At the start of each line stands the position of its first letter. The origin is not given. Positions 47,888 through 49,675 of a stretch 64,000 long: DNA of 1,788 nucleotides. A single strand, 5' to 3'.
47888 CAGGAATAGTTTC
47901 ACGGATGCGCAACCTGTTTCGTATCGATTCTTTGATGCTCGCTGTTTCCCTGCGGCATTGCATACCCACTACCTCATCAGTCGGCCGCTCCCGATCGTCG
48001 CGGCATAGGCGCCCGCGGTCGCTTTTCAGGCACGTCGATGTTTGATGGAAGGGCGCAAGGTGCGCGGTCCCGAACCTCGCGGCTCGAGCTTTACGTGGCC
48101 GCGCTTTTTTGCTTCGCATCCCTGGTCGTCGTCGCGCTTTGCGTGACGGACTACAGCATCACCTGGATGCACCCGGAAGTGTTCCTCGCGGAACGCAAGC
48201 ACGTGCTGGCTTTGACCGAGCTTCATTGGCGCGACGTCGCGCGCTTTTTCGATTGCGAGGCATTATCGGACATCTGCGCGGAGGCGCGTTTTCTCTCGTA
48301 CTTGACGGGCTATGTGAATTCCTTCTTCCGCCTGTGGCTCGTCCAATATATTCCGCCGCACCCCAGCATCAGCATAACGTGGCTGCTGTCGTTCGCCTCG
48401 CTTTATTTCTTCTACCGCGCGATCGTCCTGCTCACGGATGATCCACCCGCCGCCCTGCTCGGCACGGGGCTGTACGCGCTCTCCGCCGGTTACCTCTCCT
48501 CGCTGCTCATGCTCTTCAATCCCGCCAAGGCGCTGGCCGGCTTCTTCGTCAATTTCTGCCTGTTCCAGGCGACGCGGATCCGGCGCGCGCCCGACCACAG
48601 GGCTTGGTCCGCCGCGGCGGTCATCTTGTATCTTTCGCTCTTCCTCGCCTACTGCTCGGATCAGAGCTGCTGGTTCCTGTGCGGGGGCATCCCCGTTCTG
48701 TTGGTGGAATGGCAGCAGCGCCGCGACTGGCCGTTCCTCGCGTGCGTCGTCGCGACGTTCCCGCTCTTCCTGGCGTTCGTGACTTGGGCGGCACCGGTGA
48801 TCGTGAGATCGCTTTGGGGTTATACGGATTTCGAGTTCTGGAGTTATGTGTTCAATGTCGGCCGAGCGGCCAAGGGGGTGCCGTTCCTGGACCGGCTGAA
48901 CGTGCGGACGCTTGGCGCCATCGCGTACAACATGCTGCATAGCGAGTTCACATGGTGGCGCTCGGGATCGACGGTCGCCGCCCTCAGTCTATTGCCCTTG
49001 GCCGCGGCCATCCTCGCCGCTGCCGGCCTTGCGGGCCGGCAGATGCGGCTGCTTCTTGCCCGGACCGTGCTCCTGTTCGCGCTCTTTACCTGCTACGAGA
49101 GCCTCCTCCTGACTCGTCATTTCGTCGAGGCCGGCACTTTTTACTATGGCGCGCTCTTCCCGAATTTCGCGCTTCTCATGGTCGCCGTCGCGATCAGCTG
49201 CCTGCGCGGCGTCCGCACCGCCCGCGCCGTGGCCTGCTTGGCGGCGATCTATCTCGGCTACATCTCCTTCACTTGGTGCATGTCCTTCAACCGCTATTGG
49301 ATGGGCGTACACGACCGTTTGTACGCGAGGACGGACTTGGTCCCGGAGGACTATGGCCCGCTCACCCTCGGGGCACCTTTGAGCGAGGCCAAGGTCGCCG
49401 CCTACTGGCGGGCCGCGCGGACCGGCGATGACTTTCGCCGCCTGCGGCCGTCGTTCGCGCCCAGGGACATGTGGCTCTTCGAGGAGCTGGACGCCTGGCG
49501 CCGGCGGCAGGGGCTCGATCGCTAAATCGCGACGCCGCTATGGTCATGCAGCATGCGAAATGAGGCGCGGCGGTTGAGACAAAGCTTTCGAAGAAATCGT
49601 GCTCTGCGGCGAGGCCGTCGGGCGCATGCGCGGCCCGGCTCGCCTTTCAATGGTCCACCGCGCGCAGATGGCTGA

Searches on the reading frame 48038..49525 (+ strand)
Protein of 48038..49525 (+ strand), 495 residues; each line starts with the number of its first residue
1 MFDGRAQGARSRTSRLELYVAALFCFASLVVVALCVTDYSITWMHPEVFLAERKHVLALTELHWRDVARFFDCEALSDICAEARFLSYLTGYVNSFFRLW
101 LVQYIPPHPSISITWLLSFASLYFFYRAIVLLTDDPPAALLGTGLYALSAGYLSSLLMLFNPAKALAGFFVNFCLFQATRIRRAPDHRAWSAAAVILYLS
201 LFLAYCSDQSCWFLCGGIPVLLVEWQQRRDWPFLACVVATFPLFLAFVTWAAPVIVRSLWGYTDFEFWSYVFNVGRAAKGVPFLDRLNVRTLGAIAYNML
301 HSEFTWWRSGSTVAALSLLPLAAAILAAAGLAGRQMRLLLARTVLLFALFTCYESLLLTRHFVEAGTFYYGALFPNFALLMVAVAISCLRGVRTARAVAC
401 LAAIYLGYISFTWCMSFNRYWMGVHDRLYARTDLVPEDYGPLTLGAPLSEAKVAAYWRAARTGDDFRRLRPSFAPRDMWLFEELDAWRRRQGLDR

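Call 5: search_protein_families(library=pfam, proteins=[window:48038-49525:+], max_evalue=0.01)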
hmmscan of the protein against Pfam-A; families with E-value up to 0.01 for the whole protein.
window:48038-49525:+ (495 aa): 0 families

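Call 11: search_protein_families(library=ncbifam, proteins=[window:48038-49525:+], max_evalue=0.001)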
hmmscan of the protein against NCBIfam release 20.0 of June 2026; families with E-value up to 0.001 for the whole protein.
window:48038-49525:+ (495 aa): 0 families

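Call 30: search_protein_families(library=pfam, proteins=[window:48038-49525:+], max_evalue=10)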
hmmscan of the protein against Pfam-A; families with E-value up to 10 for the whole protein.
window:48038-49525:+ (495 aa): 0 families
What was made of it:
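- On GT-C glycosyltransferases (for the neighbour 48038..49525 and its paralogues): There is no Pfam or NCBIfam hit (calls 5, 11, 30).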

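Call 41: find_homologous_proteins(query=window:48038-49525:+, max_evalue=0.00001)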
Query window:48038-49525:+ (495 aa): 17 proteins with E <= 0.00001 among 8000 candidates.
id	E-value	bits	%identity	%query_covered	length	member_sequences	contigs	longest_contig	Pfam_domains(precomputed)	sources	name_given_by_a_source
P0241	0.0e+0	1045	92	100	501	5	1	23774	-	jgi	-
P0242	3.5e-245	833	74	100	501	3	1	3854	-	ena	-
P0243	3.9e-190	651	62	97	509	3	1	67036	-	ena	-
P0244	6.6e-176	604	59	96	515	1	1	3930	-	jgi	jgi:hypothetical protein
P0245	1.4e-175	603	56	96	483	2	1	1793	-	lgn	-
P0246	1.1e-169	584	55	97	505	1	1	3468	-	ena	-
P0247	9.9e-162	557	53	92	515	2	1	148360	-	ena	-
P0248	2.1e-157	543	54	95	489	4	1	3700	-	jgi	-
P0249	3.8e-149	516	50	99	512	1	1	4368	-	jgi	jgi:hypothetical protein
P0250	2.1e-148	513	51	97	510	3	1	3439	-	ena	-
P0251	1.3e-139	484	50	92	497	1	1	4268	-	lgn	-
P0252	1.0e-128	449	47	99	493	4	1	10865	-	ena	-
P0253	2.4e-123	431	47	91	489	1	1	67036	-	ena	-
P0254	7.2e-116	406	48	81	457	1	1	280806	-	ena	-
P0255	5.3e-114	400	46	93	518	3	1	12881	-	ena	-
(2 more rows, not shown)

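Call 52: predict_structure(alignment_id=A2)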
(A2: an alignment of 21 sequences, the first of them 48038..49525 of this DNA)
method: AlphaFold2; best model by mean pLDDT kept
length: 495 residues; sequences in the alignment: 21
mean_pLDDT: 87.4   pTM: 0.90
mean pLDDT of the five models: 87.4, 87.0, 85.9, 85.9, 85.2
residues with pLDDT >= 90: 278; 70-90: 174; 50-70: 33; < 50: 10
segments of 3 or more residues with pLDDT < 50: 2-10
pLDDT, mean of each block of 10 residues (from residue 1): 47 81 97 96 86 76 84 80 90 91 94 94 97 95 96 89 92 96 86 95 95 94 73 93 96 93 87 77 84 88 78 80 93 94 96 89 57 91 96 91 93 90 86 66 90 94 85 90 88 73
secondary structure, 60 per line:
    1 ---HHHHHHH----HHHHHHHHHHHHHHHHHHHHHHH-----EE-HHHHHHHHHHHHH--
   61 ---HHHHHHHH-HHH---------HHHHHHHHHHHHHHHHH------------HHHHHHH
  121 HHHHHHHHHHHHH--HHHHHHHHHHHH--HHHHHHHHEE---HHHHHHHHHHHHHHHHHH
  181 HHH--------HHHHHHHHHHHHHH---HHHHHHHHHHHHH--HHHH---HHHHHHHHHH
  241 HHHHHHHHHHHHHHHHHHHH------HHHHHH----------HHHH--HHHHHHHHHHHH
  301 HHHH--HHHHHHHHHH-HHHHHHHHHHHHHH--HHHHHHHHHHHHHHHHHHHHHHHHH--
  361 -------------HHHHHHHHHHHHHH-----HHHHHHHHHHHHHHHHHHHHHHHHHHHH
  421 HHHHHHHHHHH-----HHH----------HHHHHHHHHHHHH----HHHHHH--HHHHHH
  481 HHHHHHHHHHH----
elements in order: H4-10 H15-37 H46-58 H64-71 H85-101 H114-133 H136-147 H150-157 H163-183 H192-205 H209-221 H224-227 H231-260 H267-272 H283-286 H289-304 H307-316 H318-331 H334-358 H374-387 H393-431 H450-462 H467-472 H475-491
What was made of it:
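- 48038..49525 (+): Polytopic membrane protein with a GT-C fold (family 'fam1', no Pfam model), downstream of B. AF2 pLDDT 87.4, pTM 0.90 (call 52).
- The neighbour 48038..49525 models confidently (call 52).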

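Call 82: search_protein_representatives(alignment_id=A2)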
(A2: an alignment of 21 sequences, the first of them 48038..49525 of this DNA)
Query: 21 sequences, 495 profile positions. Proteins with E-value up to 0.001 (for the whole library): 520; up to 1e-10: 426; up to 1e-30: 217. The best 150 are listed.
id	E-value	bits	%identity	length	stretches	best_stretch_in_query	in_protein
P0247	3.8e-219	745.0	-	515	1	8-493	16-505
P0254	3.2e-188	643.0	-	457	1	5-448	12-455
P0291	6.6e-158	543.0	-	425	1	96-491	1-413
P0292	1.8e-149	515.2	-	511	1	11-485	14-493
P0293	5.7e-143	493.8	-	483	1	11-490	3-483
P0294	1.2e-131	456.4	-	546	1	9-493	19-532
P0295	8.8e-129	447.0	-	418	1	44-438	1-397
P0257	2.8e-126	438.7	-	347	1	155-493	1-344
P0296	3.5e-118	412.0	-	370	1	156-487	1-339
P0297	1.3e-104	367.3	-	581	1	18-493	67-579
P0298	2.9e-102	359.5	-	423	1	15-435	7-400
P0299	6.9e-99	348.3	-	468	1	22-486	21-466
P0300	4.7e-94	332.4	-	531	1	8-490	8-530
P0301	9.3e-92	324.8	-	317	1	232-487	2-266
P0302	1.7e-90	320.7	-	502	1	4-488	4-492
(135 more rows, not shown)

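Call 92: find_encoding_contigs(protein=P0243, flank=10000, max_places=1)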
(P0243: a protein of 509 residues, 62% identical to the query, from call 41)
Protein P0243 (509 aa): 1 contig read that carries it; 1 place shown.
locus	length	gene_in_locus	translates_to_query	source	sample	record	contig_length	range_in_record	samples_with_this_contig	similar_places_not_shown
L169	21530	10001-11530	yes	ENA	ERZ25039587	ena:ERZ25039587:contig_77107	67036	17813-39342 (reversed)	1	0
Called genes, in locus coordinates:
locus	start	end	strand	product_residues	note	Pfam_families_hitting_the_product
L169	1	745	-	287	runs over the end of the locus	PF13489:Methyltransf_23 (weak), PF08241:Methyltransf_11, PF13649:Methyltransf_25 (weak)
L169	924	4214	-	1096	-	PF13489:Methyltransf_23, PF07021:MetW (weak), PF08241:Methyltransf_11, PF08242:Methyltransf_12 (weak), PF13649:Methyltransf_25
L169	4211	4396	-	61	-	-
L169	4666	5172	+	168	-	-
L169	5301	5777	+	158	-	-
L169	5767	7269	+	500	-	-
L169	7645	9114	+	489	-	-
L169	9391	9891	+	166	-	-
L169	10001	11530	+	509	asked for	-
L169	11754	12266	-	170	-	-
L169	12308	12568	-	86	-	-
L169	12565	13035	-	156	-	-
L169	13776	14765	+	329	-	PF13472:Lipase_GDSL_2 (faint)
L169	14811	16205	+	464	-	PF03062:MBOAT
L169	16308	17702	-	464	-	-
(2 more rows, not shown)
